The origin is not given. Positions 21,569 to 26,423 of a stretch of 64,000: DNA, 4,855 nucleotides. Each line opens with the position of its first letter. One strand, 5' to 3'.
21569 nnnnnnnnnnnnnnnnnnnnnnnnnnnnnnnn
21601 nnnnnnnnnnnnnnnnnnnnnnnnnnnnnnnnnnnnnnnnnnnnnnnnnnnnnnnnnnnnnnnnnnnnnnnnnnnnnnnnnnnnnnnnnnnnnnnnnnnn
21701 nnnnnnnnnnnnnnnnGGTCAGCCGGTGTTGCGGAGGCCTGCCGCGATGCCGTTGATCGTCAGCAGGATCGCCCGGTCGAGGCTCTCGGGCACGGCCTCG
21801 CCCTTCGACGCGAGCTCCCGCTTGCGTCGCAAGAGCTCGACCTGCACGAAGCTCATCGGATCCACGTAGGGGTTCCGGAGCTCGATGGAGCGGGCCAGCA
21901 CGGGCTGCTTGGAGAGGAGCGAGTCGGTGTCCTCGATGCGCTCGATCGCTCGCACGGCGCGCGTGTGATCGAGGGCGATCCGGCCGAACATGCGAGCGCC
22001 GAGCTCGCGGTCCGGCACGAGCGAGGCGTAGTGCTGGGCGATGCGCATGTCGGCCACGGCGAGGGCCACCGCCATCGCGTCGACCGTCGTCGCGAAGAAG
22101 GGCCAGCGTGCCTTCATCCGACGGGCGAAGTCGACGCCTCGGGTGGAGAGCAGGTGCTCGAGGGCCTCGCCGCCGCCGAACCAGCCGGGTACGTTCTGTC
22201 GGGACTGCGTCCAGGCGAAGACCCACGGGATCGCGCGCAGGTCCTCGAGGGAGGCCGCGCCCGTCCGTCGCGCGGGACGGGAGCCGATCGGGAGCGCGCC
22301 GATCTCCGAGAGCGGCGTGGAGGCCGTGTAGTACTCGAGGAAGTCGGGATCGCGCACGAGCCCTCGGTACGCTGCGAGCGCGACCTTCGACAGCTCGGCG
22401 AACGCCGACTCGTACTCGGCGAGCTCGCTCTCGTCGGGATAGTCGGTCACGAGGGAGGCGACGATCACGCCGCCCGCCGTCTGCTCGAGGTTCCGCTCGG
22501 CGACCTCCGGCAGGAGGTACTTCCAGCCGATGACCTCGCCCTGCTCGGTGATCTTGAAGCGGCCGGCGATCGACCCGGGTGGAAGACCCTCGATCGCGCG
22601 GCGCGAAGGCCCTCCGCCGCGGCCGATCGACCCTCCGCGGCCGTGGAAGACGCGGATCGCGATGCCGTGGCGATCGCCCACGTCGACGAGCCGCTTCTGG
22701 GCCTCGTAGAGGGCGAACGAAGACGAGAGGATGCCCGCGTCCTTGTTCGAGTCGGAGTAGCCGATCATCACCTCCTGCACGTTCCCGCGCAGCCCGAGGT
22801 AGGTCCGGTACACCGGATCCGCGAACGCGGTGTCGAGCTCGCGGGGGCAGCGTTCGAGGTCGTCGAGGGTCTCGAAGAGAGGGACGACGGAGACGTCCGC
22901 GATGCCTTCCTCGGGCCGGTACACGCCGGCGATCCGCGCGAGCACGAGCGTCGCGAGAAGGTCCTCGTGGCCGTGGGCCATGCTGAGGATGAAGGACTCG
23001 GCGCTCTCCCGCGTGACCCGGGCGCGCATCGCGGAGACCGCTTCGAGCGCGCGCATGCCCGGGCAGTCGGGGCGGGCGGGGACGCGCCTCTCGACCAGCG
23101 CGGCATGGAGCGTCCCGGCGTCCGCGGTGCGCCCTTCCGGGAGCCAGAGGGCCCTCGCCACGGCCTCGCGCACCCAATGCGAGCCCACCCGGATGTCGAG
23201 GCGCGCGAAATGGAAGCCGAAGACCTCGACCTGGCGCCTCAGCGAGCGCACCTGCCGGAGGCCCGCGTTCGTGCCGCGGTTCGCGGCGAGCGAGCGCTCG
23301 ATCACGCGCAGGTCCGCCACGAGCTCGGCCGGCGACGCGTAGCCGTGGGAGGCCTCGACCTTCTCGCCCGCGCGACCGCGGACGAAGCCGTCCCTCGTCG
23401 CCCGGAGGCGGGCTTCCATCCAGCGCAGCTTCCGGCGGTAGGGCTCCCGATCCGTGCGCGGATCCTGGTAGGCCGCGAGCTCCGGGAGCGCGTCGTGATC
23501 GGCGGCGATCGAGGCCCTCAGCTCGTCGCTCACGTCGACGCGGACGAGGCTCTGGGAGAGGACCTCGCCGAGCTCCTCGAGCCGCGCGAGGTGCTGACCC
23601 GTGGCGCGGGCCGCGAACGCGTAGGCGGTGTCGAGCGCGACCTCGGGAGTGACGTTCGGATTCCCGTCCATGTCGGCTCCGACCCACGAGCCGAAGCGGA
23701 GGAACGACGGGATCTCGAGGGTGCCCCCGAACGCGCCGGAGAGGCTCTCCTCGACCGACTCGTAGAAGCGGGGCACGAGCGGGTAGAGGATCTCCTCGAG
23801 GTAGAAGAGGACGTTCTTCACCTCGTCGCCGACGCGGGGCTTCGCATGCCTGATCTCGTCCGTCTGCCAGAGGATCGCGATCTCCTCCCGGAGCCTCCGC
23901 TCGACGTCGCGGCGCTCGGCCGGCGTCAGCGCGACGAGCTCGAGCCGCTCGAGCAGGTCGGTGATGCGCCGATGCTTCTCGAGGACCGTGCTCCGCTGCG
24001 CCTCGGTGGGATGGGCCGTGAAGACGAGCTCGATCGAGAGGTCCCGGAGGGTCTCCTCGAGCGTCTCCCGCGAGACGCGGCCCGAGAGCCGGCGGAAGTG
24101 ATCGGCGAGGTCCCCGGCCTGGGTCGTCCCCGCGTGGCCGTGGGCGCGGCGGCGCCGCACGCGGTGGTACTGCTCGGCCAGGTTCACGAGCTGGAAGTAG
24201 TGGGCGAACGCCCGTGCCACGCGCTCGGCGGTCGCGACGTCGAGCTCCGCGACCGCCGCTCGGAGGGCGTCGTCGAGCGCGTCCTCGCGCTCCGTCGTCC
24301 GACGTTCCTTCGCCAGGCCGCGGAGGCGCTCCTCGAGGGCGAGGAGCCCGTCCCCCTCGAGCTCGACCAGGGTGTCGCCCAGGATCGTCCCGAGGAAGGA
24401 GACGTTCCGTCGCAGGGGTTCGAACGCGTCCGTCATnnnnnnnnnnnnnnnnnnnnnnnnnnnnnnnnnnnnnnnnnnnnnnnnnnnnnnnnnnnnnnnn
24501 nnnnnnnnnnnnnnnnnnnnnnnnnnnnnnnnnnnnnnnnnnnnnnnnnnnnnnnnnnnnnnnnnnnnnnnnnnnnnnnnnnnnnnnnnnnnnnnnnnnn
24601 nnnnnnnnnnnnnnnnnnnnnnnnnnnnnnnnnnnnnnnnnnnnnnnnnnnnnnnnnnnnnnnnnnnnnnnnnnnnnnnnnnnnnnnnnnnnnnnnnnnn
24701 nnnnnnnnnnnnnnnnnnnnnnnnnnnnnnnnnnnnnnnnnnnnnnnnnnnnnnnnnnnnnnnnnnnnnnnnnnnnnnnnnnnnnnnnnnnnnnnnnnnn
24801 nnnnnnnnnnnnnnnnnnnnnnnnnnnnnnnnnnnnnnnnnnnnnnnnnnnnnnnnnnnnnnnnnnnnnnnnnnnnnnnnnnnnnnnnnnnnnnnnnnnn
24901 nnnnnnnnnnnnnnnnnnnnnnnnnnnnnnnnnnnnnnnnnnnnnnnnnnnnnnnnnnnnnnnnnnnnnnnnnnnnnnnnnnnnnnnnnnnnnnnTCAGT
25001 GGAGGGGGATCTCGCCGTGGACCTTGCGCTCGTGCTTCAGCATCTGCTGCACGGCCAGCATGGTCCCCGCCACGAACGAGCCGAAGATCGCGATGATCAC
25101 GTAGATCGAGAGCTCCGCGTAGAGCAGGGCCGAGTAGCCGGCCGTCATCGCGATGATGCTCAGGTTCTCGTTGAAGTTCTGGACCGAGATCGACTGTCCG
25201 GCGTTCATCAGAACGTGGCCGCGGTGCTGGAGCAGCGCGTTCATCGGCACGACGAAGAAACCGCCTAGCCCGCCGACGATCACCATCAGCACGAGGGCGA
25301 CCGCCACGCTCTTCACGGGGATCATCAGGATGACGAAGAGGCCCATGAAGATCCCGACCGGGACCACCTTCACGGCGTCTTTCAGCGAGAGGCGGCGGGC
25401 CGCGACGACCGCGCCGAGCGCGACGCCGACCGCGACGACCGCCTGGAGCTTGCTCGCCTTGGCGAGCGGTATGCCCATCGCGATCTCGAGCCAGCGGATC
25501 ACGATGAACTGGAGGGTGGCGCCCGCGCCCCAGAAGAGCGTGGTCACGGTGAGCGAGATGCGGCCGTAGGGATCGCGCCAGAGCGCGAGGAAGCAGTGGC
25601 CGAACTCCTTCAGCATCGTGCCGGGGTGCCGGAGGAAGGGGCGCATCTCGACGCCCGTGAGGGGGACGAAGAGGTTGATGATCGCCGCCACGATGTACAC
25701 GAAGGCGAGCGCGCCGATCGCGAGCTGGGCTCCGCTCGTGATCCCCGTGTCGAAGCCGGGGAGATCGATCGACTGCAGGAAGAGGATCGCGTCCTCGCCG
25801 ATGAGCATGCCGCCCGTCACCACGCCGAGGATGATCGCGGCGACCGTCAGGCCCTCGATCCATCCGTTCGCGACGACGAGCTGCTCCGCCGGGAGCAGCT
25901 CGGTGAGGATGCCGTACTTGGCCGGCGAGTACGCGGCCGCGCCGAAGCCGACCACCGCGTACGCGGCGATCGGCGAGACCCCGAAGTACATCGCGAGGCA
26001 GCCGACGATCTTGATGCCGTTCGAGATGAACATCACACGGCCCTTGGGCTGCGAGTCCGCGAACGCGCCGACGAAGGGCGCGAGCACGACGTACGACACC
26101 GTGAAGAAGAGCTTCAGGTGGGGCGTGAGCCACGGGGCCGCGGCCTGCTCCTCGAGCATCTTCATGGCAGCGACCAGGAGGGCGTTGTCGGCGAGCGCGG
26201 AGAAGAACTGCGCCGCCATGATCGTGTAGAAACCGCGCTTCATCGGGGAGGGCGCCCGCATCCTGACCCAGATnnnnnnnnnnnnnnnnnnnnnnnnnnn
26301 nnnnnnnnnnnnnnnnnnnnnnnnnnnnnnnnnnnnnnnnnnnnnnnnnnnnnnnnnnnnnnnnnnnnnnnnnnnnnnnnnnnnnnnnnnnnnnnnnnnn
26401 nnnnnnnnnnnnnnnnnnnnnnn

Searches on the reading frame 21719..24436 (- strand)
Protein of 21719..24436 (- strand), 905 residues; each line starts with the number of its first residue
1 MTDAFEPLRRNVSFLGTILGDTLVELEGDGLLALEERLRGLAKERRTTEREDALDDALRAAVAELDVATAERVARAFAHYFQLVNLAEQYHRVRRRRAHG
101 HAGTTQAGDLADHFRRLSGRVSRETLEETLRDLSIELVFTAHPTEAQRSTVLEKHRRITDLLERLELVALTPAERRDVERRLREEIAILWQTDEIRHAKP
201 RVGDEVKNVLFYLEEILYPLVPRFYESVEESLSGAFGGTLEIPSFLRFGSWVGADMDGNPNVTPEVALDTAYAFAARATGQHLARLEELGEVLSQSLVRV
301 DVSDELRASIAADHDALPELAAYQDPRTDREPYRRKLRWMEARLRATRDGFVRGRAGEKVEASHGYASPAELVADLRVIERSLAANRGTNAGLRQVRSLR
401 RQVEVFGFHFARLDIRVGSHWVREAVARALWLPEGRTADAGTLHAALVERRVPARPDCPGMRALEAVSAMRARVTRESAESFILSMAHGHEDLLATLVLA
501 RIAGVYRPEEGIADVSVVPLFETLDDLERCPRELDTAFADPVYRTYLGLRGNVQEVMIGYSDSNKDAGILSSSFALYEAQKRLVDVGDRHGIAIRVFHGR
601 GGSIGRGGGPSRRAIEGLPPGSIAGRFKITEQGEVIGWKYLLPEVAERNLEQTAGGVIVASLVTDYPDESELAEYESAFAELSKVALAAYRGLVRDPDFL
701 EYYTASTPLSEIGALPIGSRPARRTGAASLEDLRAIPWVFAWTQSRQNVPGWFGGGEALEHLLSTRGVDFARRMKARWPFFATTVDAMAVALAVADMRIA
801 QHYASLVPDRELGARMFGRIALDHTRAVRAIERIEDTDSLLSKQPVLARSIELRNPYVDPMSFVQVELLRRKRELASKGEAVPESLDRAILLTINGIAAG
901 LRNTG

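Call 11: search_protein_families(library=pfam, proteins=[window:21719-24436:-], max_evalue=0.001)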
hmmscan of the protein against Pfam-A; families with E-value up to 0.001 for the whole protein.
window:21719-24436:- (905 aa): 1 family
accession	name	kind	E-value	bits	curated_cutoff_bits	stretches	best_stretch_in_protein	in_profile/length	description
PF00311.23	PEPcase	-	1.2e-277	924.1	22.4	1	8-905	1-919/919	Phosphoenolpyruvate carboxylase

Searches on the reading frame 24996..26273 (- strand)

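Call 11: search_protein_families(library=pfam, proteins=[window:24996-26273:-], max_evalue=0.001)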
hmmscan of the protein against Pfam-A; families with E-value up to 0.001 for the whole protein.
window:24996-26273:- (425 aa): 1 family
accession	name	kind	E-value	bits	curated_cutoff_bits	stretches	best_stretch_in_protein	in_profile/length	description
PF07690.21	MFS_1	-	2e-13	50.4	33.4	1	19-373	2-343/347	Major Facilitator Superfamily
